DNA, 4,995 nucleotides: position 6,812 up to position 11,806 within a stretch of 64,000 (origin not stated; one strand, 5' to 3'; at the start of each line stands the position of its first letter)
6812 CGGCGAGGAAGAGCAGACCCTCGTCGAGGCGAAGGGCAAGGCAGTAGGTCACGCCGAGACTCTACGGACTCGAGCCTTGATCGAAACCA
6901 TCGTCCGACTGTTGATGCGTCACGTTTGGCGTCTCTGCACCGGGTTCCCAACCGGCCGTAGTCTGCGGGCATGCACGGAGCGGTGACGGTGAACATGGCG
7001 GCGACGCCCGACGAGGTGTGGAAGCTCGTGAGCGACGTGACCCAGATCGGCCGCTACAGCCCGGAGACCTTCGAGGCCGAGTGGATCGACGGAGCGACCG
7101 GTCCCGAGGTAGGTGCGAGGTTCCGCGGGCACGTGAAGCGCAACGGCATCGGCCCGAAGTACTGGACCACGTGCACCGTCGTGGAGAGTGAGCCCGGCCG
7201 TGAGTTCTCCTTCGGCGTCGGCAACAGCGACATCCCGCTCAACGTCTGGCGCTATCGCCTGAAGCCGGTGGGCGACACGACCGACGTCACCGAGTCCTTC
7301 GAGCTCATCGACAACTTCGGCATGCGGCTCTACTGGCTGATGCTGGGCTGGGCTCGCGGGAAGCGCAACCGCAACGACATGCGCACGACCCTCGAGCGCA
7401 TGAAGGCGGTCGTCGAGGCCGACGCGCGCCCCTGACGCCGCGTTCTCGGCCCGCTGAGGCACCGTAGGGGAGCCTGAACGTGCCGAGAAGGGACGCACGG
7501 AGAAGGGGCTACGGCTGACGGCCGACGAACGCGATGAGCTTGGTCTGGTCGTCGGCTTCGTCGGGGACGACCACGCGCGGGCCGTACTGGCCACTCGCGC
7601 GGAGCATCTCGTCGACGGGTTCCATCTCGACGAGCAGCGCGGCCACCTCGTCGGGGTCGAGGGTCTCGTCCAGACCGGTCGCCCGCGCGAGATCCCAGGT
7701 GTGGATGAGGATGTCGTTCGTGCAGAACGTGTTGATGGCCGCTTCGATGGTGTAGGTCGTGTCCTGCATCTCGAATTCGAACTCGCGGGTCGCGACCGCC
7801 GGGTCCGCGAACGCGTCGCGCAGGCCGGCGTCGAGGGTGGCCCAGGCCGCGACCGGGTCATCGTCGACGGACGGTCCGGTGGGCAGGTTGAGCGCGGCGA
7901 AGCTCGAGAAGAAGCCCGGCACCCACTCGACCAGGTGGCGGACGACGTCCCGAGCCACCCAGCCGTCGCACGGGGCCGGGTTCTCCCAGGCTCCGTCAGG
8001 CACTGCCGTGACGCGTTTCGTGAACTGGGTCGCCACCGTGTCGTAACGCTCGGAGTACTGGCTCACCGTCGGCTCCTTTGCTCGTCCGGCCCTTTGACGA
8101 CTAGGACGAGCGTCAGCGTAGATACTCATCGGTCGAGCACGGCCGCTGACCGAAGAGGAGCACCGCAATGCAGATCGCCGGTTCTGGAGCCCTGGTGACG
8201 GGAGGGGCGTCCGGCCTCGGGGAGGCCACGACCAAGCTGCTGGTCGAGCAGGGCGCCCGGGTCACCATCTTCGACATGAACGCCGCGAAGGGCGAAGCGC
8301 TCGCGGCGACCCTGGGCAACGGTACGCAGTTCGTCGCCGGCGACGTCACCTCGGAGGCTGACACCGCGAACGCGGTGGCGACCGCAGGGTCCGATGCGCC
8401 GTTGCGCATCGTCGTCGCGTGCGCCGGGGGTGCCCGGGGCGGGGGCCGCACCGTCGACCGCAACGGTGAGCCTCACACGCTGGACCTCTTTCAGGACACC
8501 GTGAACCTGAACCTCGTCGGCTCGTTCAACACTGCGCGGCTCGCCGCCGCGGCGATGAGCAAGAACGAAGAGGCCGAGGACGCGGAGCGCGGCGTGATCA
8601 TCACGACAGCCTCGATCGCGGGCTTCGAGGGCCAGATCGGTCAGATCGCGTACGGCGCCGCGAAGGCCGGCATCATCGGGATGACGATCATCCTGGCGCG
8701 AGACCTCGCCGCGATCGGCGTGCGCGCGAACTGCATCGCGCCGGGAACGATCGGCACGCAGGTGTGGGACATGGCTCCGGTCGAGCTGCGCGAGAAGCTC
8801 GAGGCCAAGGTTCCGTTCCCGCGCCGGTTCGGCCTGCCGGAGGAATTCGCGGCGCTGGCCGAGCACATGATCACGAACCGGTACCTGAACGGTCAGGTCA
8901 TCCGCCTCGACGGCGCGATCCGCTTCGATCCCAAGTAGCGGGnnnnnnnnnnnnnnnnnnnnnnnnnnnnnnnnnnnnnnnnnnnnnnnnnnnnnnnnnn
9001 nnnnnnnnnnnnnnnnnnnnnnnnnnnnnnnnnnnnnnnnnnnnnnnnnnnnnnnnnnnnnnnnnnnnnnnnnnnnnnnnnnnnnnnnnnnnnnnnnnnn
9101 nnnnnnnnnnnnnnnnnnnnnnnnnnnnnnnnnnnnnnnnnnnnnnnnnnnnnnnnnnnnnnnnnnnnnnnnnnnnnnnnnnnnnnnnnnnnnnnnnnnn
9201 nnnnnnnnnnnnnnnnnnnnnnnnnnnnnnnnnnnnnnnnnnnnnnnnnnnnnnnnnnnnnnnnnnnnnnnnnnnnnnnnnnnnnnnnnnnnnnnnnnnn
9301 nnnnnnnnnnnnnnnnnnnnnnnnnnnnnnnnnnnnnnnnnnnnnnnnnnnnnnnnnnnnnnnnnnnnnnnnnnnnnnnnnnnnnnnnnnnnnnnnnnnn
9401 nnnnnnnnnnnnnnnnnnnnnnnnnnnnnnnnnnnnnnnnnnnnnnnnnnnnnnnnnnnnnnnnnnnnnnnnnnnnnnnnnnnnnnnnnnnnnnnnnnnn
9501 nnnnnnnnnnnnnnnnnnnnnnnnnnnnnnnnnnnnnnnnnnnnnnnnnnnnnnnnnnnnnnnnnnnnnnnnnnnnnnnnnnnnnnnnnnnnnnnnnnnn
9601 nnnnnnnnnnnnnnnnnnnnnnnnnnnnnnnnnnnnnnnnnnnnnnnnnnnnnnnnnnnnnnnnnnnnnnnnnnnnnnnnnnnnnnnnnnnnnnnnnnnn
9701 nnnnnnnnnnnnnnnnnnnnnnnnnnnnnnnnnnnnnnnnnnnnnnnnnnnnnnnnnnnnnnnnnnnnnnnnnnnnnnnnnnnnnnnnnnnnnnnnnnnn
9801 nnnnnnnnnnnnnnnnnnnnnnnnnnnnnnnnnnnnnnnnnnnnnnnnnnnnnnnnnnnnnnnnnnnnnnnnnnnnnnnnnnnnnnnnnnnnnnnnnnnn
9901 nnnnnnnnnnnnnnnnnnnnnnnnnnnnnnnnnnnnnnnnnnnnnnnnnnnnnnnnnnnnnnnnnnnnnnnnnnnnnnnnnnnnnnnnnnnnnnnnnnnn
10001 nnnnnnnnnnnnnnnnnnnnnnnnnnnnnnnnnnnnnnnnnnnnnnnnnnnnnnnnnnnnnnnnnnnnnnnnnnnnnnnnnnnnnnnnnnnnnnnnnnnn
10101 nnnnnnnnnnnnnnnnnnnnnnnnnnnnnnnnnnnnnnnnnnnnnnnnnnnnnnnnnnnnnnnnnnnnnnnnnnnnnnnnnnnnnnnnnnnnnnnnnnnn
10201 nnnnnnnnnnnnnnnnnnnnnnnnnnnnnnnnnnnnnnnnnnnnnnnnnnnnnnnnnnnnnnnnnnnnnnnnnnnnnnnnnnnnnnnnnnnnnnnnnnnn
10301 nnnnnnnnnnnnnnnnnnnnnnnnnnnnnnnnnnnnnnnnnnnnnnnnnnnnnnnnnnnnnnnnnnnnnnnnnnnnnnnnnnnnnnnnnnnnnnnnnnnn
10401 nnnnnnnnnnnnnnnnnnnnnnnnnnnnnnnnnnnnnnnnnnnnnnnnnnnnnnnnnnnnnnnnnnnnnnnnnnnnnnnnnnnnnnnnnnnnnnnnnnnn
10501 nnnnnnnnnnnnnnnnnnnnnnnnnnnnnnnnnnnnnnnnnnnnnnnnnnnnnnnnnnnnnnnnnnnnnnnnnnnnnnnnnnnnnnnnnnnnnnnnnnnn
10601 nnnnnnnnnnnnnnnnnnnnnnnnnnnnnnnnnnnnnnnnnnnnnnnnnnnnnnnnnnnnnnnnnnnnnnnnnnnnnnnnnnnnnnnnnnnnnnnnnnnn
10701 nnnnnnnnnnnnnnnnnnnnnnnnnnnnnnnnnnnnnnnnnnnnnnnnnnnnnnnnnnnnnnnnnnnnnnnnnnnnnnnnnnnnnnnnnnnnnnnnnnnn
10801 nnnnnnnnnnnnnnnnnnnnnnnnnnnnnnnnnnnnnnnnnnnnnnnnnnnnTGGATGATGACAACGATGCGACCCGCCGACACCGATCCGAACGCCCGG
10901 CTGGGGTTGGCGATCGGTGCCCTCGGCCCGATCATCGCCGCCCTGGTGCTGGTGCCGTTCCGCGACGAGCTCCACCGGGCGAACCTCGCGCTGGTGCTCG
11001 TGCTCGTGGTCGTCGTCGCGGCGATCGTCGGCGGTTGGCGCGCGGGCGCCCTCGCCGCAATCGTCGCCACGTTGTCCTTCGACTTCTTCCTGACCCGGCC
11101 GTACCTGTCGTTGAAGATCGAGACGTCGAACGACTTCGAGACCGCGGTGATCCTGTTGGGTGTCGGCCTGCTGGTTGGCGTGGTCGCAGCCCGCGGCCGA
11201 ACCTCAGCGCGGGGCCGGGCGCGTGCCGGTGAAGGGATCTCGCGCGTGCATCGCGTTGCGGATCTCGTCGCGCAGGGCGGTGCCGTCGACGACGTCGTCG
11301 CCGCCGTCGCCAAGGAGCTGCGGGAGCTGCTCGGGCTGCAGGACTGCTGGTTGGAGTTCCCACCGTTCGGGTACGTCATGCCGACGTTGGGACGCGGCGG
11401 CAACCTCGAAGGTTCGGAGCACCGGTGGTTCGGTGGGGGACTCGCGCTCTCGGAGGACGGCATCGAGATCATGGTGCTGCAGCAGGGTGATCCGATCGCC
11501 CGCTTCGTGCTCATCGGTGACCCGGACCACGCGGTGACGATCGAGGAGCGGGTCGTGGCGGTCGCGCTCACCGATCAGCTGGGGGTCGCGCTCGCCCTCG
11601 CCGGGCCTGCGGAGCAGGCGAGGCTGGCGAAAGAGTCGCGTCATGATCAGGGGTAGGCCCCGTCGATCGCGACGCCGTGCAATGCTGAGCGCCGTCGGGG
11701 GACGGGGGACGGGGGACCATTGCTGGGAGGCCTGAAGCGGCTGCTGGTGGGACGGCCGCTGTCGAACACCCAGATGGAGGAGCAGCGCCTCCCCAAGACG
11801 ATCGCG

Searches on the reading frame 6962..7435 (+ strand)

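Call 87: search_protein_families(library=pfam, proteins=[window:6962-7435:+], max_evalue=0.00001)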
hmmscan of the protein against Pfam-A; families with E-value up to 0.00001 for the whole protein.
window:6962-7435:+ (157 aa): 2 families
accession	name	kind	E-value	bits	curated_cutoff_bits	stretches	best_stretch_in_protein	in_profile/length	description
PF10604.15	Polyketide_cyc2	-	7.4e-17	62.4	27.4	1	8-152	6-142/142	Polyketide cyclase / dehydrase and lipid transport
PF03364.25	Polyketide_cyc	-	1.7e-10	41.7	23.4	1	12-141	1-119/126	Polyketide cyclase / dehydrase and lipid transport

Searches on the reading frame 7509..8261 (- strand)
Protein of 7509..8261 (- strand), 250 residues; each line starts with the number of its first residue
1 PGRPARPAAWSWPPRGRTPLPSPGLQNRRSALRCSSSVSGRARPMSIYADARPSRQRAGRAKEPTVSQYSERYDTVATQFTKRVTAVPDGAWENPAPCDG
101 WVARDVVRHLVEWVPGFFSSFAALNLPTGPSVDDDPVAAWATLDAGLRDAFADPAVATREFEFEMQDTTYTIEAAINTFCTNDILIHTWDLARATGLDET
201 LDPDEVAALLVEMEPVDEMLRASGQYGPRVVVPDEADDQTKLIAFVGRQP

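Call 87: search_protein_families(library=pfam, proteins=[window:7509-8261:-], max_evalue=0.00001)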
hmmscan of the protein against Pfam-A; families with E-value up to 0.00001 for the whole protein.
window:7509-8261:- (250 aa): 1 family
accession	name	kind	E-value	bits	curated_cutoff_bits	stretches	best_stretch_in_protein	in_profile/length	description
PF11716.13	MDMPI_N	-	8e-06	27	24.2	1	76-154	4-92/140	Mycothiol maleylpyruvate isomerase N-terminal domain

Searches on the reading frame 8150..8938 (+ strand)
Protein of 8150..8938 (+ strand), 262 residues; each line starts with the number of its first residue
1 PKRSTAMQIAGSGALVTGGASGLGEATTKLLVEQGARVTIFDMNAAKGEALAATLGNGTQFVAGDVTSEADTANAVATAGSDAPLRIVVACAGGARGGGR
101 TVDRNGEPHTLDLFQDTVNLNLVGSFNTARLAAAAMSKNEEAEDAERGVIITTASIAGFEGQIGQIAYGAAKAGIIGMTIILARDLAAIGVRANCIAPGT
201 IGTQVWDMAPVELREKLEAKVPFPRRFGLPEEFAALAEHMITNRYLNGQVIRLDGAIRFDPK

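Call 87: search_protein_families(library=pfam, proteins=[window:8150-8938:+], max_evalue=0.00001)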
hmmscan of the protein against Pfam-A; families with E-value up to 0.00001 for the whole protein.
window:8150-8938:+ (262 aa): 3 families
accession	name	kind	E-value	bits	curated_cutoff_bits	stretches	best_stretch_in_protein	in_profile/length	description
PF00106.31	adh_short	-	2e-38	132.3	26.6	1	14-206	3-187/195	short chain dehydrogenase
PF13561.12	adh_short_C2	-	1.1e-34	120.5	27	1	20-255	3-233/236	Enoyl-(Acyl carrier protein) reductase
PF08659.16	KR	-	6.4e-09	36.4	22.6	1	15-95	4-92/180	KR domain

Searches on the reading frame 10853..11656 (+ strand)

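Call 87: search_protein_families(library=pfam, proteins=[window:10853-11656:+], max_evalue=0.00001)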
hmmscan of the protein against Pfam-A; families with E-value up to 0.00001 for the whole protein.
window:10853-11656:+ (267 aa): 1 family
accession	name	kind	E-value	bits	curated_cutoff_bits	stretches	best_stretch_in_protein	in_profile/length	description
PF13493.11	DUF4118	-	5.8e-22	77.9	28.4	1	20-124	2-106/107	Domain of unknown function (DUF4118)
